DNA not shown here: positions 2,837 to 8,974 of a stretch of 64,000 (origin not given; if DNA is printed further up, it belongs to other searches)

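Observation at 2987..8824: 1945-aa giant protein with a mosaic architecture suggestive of a cell-envelope-attacking effector or tape-measure-like protein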

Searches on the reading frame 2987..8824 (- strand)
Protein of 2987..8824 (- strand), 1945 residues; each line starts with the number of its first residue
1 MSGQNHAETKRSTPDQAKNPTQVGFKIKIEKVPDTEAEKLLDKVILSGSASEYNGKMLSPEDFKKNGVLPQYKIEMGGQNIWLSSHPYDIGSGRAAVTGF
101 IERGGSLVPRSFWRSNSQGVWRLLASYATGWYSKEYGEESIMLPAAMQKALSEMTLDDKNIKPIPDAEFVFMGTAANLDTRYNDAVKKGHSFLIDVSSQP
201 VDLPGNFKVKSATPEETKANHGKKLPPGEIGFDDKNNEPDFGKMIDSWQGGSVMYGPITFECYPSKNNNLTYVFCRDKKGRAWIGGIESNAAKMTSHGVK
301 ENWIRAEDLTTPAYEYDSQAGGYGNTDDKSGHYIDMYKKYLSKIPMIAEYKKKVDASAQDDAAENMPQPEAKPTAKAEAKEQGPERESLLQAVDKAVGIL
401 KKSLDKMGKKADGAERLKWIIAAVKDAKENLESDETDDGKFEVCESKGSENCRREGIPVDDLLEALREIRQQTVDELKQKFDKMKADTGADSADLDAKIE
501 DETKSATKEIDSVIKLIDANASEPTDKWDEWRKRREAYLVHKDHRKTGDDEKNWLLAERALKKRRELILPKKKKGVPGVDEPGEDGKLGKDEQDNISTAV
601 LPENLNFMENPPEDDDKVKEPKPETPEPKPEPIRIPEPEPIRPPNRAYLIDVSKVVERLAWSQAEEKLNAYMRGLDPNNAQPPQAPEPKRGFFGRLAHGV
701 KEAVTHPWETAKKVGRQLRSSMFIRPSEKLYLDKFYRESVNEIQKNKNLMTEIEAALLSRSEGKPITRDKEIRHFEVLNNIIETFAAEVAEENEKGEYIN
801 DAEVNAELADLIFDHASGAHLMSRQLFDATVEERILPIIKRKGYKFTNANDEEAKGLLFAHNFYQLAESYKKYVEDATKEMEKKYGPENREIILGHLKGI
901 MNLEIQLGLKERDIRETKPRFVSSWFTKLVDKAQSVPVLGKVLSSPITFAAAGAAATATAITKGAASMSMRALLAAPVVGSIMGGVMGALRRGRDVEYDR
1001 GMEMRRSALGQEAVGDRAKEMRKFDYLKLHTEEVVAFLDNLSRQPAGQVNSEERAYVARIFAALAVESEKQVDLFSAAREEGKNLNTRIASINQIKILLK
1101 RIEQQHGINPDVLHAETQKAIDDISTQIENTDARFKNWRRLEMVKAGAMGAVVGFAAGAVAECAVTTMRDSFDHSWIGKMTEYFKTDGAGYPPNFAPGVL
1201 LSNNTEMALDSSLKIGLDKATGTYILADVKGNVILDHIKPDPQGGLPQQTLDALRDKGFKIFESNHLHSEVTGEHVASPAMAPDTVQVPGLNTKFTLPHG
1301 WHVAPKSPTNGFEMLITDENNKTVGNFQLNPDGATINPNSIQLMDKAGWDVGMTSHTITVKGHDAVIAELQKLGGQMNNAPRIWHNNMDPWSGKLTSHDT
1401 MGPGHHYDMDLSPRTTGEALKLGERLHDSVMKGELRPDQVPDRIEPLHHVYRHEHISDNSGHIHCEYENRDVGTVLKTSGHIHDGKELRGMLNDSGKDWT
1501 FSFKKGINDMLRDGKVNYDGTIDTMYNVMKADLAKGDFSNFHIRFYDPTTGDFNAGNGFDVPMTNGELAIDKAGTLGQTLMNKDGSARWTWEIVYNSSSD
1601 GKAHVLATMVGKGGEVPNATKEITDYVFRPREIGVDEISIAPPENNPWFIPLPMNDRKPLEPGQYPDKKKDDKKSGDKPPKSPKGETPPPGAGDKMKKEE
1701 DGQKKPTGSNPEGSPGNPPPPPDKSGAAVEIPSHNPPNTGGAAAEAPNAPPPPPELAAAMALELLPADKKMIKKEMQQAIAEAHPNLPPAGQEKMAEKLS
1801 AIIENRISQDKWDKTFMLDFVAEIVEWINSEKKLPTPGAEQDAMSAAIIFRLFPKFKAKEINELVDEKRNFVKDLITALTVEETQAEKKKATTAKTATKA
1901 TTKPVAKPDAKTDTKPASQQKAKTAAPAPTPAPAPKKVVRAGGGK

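Call 5: search_protein_families(library=pfam, proteins=[window:2987-8824:-], max_evalue=0.1)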
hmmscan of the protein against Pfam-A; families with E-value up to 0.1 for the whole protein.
window:2987-8824:- (1945 aa): 0 families

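Call 8: find_homologous_proteins(query=window:2987-8824:-)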
Query window:2987-8824:- (1945 aa): 25 proteins with E <= 0.001 among 7763 candidates.
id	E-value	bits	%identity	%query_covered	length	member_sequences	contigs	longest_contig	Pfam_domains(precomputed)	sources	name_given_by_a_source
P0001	0.0e+0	4467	100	100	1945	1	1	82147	-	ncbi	-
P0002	7.3e-87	310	30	44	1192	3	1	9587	-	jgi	jgi:hypothetical protein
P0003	3.9e-81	291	44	15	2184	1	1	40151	PF01075.24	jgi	jgi:ADP-heptose:LPS heptosyltransferase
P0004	1.8e-76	276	41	18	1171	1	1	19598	-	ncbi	-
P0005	7.3e-76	274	43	17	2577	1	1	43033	PF07714.24,PF00069.32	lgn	-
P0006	1.9e-72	263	43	17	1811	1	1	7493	PF26635.1,PF19590.5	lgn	-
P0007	4.6e-70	255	38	18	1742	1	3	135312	-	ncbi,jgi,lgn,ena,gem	-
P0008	3.5e-69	252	40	17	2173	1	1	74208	-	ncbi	-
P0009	3.9e-67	245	40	19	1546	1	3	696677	-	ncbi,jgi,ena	ncbi:MAG: hypothetical protein WCY00_00285 [Candidatus Dojkabacteria bacterium]|jgi:hypothetical pro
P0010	3.3e-64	235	42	15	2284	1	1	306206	-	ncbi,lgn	-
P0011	2.1e-63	233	40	18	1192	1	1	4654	-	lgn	-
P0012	1.8e-61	226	40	17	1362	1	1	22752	PF18912.7,PF13240.12,PF12773.14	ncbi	-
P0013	1.9e-61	226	40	17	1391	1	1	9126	PF18912.7,PF13240.12,PF12773.14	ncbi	-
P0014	7.6e-61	224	39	17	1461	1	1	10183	-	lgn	-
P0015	1.2e-60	223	32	15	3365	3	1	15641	-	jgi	-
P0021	2.8e-54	202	34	18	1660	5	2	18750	-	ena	-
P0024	7.3e-38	148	27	33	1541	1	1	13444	-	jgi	jgi:hypothetical protein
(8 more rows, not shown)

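Call 9: search_protein_families(library=phrogs, proteins=[window:2987-8824:-], max_evalue=0.1)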
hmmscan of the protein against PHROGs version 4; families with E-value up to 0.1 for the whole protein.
window:2987-8824:- (1945 aa): 1 family
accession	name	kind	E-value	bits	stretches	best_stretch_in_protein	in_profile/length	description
phrog_19725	-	unknown function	0.05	14.8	0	29-45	5-21/38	-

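Call 10: search_solved_structures(query=window:2987-8824:-, max_evalue=1)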
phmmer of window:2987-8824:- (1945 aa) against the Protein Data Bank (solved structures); distinct sequences matched with E-value up to 1: 1.
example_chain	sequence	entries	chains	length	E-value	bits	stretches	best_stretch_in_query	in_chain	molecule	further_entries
8iuf_E9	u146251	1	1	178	0.64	10.4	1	930-1009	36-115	NDUEG9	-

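Call 17: search_protein_families(library=ncbifam, proteins=[window:2987-8824:-], max_evalue=0.1)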
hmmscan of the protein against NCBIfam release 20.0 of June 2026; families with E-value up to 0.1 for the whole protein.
window:2987-8824:- (1945 aa): 0 families

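Call 25: find_encoding_contigs(protein=P0001, flank=10000, max_places=3)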
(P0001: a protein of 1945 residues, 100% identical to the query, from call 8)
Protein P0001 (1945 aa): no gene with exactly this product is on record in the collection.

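Call 27: find_encoding_contigs(protein=P0002, flank=10000, max_places=3)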
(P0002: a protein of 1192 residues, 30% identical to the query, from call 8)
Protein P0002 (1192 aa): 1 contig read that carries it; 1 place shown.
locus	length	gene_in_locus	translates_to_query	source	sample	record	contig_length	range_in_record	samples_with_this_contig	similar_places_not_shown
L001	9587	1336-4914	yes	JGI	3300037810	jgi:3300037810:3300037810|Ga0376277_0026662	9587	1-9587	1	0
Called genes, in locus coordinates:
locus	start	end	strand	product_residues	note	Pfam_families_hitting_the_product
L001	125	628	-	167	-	PF12385:Peptidase_C70, PF13529:Peptidase_C39_2, PF03412:Peptidase_C39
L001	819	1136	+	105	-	-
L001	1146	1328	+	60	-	-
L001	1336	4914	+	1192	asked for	-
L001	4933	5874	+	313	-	-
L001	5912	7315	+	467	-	PF01547:SBP_bac_1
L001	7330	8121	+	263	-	PF18895:T4SS_pilin (weak)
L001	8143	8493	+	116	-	PF18895:T4SS_pilin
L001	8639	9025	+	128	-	PF04956:TrbC (weak), PF18895:T4SS_pilin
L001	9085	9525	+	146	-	PF18895:T4SS_pilin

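Call 28: find_encoding_contigs(protein=P0009, flank=10000, max_places=2)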
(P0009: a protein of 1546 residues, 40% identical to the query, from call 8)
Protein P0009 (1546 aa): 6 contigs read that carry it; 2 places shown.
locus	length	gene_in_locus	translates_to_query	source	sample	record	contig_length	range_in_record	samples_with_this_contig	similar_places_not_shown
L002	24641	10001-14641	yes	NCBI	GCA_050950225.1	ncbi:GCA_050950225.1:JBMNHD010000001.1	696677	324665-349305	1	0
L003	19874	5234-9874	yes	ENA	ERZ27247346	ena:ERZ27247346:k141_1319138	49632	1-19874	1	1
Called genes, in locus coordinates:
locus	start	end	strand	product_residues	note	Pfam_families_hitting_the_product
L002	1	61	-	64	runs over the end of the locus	-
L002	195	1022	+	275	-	PF02557:VanY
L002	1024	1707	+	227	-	PF04203:Sortase (weak)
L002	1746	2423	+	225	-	-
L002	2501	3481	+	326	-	-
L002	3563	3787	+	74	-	-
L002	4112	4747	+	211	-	-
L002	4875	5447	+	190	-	-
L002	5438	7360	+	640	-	-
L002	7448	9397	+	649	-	PF13439:Glyco_transf_4, PF00534:Glycos_transf_1, PF13692:Glyco_trans_1_4, PF13641:Glyco_tranf_2_3 (weak), PF00535:Glycos_transf_2, PF10111:Glyco_tranf_2_2 (weak)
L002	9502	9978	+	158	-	-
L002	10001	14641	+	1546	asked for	-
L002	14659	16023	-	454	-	PF02899:Phage_int_SAM_1 (faint), PF00589:Phage_integrase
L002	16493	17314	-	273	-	-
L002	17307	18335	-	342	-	PF05496:RuvB_N, PF06068:TIP49 (faint), PF00004:AAA, PF00910:RNA_helicase (faint), PF07728:AAA_5, PF17864:AAA_lid_4, PF05491:WHD_RuvB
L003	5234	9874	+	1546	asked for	-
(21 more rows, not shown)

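Call 37: search_protein_families(library=pfam, proteins=[P0006, P0012, P0003, P0005], max_evalue=0.01)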
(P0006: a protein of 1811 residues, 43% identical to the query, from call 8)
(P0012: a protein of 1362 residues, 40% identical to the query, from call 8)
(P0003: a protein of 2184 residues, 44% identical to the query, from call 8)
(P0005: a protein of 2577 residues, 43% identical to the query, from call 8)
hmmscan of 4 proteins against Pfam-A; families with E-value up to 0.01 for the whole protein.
P0006 (1811 aa): 1 family
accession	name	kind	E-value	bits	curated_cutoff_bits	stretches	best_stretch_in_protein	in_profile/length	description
PF18895.5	T4SS_pilin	-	0.0038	17.7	26.6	1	113-176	8-70/71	Type IV secretion system pilin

P0012 (1362 aa): 6 families
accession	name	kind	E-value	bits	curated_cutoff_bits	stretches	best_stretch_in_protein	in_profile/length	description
PF12773.13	DZR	-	1.7e-11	44.5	27.3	1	623-682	1-45/45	Double zinc ribbon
PF13240.11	Zn_Ribbon_1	-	1.4e-10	41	25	3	622-643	1-22/23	zinc-ribbon domain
PF18912.6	DZR_2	-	1e-06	28.9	27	0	623-645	10-32/56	Double zinc ribbon domain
PF13248.11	Zn_ribbon_3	-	8.1e-05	22.4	27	1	623-644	5-26/26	zinc-ribbon domain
PF24460.1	DUF7575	-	0.00012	21.8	28.5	0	623-643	6-26/28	Domain of unknown function (DUF7575)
PF17032.10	Zn_ribbon_15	-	0.00062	21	28.9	0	620-641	52-73/73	zinc-ribbon family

P0003 (2184 aa): 1 family
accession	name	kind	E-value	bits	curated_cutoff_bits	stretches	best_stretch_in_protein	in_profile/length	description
PF01075.23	Glyco_transf_9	-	1.4e-09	38.1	22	1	1670-1783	98-209/247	Glycosyltransferase family 9 (heptosyltransferase)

P0005 (2577 aa): 3 families
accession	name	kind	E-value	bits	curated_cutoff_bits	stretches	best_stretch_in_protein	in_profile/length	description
PF00069.31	Pkinase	-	6.8e-28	98.2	31.7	1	1969-2225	4-257/263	Protein kinase domain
PF07714.23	PK_Tyr_Ser-Thr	-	1.8e-11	44.3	23.1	1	2051-2220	84-250/258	Protein tyrosine and serine/threonine kinase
PF06293.20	Kdo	-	0.0013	18.7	21.3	1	2053-2116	103-171/207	Lipopolysaccharide kinase (Kdo/WaaP) family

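Call 44: find_encoding_contigs(protein=P0021, flank=10000, max_places=2)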
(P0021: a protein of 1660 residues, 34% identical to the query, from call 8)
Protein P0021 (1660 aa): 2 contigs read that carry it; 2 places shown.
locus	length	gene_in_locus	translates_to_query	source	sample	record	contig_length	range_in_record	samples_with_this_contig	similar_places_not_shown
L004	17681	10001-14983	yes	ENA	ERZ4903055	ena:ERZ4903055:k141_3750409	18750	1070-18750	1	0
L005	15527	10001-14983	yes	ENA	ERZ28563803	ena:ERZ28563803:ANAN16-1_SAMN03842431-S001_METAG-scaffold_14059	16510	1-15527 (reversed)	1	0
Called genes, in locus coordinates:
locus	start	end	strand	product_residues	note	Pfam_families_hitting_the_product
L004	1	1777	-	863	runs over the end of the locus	PF00702:Hydrolase, PF13419:HAD_2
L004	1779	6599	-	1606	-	-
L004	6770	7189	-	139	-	PF18908:DUF5663 (weak)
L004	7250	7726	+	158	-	-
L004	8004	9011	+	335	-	-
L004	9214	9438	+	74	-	-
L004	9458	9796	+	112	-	PF18908:DUF5663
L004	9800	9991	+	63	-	-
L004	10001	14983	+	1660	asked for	-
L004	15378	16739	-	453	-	-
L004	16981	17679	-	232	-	?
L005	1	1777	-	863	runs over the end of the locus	PF00702:Hydrolase, PF13419:HAD_2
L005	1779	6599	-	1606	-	-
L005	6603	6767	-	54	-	-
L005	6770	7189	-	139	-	PF18908:DUF5663 (weak)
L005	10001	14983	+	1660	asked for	-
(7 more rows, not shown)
